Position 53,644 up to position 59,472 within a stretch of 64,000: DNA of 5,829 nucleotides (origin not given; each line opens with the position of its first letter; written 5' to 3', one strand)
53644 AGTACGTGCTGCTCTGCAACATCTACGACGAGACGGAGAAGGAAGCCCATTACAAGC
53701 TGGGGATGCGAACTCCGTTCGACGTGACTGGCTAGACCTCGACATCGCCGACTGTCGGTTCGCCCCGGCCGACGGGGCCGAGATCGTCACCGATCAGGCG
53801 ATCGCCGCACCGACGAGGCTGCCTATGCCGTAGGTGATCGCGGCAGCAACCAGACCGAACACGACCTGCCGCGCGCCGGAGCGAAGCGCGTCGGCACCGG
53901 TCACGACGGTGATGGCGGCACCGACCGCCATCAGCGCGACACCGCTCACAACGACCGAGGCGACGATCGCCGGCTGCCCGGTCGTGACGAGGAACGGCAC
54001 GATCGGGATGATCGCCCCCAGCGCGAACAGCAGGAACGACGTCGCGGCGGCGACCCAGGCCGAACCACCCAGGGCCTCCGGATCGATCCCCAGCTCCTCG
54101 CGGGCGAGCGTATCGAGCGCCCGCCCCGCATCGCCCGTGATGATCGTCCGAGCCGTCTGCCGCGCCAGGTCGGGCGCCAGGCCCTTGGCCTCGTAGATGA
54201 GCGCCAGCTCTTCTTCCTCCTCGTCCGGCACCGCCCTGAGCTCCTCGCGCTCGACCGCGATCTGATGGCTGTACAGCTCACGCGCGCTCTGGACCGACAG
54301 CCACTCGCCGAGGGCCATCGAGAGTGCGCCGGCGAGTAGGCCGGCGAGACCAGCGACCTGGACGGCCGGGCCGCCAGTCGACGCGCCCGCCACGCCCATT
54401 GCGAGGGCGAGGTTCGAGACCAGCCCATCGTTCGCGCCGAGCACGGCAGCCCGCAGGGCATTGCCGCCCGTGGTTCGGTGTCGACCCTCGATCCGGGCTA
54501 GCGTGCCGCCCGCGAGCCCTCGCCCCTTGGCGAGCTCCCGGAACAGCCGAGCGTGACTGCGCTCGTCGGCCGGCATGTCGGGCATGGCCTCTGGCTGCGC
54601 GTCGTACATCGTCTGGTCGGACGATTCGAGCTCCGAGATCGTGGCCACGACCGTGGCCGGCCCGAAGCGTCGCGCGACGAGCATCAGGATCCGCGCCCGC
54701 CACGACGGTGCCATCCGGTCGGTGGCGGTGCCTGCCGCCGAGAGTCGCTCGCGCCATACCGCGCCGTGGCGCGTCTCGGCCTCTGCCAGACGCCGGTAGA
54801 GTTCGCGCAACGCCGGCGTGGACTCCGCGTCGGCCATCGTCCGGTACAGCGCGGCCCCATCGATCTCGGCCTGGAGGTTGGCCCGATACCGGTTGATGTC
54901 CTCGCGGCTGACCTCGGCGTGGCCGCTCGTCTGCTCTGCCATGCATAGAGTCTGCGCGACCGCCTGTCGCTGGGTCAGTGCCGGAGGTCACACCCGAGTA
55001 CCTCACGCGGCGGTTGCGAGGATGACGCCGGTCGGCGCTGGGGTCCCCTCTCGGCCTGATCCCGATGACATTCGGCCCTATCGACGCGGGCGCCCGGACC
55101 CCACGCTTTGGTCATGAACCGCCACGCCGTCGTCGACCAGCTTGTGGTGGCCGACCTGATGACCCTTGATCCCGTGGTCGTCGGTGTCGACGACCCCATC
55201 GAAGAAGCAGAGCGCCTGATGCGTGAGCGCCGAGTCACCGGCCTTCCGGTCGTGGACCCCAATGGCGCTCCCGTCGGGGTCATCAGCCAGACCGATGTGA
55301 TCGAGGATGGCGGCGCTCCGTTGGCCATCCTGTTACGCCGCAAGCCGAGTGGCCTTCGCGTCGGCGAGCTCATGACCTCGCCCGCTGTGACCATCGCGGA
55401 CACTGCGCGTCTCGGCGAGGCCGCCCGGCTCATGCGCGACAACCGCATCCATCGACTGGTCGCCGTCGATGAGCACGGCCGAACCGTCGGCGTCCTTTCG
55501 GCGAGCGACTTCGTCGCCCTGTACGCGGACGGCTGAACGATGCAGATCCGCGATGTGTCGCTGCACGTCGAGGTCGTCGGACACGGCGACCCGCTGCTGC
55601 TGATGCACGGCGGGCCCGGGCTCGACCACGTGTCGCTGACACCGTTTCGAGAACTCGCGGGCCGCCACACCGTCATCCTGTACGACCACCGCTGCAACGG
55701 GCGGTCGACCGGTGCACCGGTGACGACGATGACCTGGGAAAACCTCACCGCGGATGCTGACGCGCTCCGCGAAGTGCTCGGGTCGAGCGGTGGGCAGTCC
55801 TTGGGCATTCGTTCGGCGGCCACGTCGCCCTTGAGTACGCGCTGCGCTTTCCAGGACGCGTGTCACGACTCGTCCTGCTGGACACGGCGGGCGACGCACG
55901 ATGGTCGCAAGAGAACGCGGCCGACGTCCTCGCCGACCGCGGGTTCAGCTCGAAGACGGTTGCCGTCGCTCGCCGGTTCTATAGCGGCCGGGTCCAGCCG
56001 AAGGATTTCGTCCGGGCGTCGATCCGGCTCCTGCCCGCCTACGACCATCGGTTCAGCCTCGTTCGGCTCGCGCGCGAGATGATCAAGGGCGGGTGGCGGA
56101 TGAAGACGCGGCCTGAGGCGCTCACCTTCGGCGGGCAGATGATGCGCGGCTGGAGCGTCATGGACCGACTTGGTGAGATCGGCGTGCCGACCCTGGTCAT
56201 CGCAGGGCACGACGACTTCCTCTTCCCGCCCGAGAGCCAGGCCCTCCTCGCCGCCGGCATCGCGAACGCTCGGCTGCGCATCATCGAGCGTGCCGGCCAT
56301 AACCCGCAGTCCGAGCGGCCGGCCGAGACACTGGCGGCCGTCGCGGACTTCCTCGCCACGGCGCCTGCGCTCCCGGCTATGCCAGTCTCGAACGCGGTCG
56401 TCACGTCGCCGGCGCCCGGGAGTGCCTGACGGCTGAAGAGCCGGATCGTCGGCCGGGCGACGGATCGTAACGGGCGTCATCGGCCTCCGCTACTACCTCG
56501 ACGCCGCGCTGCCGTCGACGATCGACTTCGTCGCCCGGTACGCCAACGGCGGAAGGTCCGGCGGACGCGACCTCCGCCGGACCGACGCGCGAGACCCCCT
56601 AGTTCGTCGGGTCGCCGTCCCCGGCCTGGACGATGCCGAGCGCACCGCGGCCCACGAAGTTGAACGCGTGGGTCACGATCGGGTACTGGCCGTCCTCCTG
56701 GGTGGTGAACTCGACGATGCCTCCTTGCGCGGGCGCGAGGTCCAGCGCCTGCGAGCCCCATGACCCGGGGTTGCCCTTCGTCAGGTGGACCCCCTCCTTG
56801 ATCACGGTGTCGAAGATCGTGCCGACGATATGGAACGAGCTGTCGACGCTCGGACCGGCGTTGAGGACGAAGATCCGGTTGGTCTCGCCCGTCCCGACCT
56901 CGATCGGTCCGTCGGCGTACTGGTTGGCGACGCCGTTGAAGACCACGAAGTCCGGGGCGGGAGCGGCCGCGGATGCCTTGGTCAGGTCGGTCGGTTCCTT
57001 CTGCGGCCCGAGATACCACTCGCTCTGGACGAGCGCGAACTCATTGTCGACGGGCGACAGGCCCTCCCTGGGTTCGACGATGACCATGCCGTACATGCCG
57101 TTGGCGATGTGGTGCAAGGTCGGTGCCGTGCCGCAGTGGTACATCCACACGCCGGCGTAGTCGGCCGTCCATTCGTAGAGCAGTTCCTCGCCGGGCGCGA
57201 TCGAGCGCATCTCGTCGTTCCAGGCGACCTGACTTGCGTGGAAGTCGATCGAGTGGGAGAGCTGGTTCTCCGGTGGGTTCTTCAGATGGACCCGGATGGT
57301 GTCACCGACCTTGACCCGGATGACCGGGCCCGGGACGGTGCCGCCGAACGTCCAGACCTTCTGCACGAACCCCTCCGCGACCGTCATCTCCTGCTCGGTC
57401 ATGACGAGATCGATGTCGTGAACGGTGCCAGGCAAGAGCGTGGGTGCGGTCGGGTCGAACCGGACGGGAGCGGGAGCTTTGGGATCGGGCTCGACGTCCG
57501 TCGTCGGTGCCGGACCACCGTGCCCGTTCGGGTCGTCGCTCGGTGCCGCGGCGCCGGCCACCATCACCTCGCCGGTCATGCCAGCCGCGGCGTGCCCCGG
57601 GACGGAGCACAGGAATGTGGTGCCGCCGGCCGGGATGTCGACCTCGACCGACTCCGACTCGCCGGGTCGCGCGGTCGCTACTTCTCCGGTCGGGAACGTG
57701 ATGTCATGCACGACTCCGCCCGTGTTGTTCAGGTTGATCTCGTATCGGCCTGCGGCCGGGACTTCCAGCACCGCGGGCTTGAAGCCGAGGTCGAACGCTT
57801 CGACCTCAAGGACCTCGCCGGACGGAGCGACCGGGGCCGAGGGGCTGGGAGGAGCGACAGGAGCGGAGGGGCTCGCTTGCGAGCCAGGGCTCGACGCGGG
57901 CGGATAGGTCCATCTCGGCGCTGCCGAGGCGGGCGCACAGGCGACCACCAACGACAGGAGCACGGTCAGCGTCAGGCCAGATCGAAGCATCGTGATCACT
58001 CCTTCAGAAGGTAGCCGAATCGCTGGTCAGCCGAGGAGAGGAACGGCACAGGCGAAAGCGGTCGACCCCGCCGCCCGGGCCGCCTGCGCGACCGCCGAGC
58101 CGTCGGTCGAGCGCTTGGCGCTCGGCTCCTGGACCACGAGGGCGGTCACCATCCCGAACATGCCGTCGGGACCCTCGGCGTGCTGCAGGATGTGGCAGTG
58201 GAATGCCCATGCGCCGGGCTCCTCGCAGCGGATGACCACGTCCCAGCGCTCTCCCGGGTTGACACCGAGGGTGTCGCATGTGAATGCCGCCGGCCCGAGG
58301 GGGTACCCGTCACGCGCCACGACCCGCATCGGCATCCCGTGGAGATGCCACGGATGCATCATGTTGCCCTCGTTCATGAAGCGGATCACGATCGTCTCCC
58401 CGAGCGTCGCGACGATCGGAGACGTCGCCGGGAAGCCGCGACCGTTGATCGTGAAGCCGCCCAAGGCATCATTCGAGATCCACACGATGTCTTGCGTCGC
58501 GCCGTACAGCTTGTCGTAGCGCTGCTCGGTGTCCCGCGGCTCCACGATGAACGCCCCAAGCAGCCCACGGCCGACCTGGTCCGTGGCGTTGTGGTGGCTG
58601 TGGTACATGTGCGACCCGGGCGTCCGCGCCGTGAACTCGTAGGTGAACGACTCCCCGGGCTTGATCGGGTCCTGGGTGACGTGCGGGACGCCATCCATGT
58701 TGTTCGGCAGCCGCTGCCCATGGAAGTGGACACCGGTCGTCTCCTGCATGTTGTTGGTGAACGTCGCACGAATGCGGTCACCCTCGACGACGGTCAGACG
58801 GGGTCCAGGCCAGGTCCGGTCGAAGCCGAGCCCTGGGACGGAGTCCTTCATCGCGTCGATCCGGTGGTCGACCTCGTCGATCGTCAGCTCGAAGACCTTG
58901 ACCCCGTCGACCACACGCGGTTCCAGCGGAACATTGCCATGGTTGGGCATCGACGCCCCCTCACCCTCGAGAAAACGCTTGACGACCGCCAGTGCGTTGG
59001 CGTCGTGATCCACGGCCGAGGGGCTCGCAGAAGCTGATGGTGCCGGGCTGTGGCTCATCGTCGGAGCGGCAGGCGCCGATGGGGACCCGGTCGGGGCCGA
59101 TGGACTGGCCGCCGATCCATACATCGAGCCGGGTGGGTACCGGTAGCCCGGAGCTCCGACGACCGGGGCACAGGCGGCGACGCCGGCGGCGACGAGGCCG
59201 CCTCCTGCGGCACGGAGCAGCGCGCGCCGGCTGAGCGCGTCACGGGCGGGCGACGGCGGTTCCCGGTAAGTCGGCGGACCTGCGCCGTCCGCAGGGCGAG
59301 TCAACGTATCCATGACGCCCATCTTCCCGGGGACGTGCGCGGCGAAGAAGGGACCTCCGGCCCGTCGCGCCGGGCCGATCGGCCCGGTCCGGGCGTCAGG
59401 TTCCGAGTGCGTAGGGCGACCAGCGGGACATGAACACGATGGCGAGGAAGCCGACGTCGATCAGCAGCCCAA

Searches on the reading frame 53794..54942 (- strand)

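Call 7: search_protein_families(library=pfam, proteins=[window:53794-54942:-])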
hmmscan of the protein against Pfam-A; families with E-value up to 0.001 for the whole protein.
window:53794-54942:- (382 aa): 2 families
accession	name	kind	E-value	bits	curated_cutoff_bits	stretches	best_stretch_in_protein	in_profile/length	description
PF01988.24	VIT1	-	1.3e-64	218.4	28.1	1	163-375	1-214/214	VIT family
PF02915.23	Rubrerythrin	-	1.9e-06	28.8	22.8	1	22-137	6-136/137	Rubrerythrin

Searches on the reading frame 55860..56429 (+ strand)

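Call 31: search_protein_families(library=pfam, proteins=[window:55860-56429:+])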
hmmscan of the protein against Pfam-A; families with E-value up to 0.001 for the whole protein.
window:55860-56429:+ (189 aa): 3 families
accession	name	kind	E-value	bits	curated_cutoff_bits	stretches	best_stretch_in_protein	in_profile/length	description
PF00561.26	Abhydrolase_1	-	2.6e-07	31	25.8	1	55-154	136-245/245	alpha/beta hydrolase fold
PF12697.13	Abhydrolase_6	-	6.3e-07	30.7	26.3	1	53-159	117-216/217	Alpha/beta hydrolase family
PF12146.15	Hydrolase_4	-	0.00029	20.7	27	1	88-152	171-237/239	Serine aminopeptidase, S33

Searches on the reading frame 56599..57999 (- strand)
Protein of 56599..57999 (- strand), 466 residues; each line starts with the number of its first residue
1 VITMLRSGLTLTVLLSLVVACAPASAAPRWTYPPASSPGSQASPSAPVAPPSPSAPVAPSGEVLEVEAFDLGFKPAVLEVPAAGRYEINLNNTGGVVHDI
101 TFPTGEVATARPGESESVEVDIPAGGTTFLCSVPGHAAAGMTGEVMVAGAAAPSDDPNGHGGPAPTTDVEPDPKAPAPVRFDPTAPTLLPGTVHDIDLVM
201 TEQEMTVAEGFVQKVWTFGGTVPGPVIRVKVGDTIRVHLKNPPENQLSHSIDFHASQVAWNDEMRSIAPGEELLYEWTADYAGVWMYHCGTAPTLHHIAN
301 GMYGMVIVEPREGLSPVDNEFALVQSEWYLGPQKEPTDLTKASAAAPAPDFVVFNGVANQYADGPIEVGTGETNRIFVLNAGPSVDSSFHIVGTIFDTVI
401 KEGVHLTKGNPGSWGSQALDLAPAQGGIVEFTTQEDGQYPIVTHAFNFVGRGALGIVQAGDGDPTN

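Call 31: search_protein_families(library=pfam, proteins=[window:56599-57999:-])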
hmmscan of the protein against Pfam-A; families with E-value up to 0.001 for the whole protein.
window:56599-57999:- (466 aa): 5 families
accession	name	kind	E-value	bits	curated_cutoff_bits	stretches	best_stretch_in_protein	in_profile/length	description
PF07732.21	Cu-oxidase_3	-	1.6e-15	57.7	21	1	201-312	3-118/119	Multicopper oxidase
PF07731.20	Cu-oxidase_2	-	3.3e-11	43.5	20.4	1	226-311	34-136/137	Multicopper oxidase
PF00127.26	Copper-bind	-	2.2e-10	41.3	21.2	1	110-147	64-98/99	Copper binding proteins, plastocyanin/azurin family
PF13473.12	Cupredoxin_1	-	2.5e-07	31.1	27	1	60-136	19-97/104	Cupredoxin-like domain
PF00394.28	Cu-oxidase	-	7.1e-07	29.9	21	1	322-446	4-135/157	Multicopper oxidase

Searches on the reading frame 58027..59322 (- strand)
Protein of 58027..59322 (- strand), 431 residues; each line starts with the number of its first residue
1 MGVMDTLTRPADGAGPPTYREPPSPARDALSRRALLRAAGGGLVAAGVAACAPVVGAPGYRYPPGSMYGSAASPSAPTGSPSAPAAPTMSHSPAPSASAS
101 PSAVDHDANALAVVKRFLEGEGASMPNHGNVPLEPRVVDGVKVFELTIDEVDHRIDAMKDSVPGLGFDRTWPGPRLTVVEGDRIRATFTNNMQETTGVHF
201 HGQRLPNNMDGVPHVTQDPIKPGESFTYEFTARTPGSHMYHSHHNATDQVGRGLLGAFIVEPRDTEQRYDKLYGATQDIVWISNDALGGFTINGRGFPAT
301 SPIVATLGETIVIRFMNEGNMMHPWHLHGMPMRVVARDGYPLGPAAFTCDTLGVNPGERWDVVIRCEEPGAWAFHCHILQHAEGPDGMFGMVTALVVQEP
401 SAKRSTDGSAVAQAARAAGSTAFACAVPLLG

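Call 31: search_protein_families(library=pfam, proteins=[window:58027-59322:-])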
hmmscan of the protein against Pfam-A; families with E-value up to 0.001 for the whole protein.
window:58027-59322:- (431 aa): 3 families
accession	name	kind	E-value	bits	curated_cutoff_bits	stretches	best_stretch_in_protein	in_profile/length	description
PF07732.21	Cu-oxidase_3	-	1.9e-37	128.4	21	2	162-264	15-118/119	Multicopper oxidase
PF07731.20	Cu-oxidase_2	-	2.3e-28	99.1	20.4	2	291-384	23-125/137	Multicopper oxidase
PF00394.28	Cu-oxidase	-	6e-07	30.1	21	1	289-398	38-154/157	Multicopper oxidase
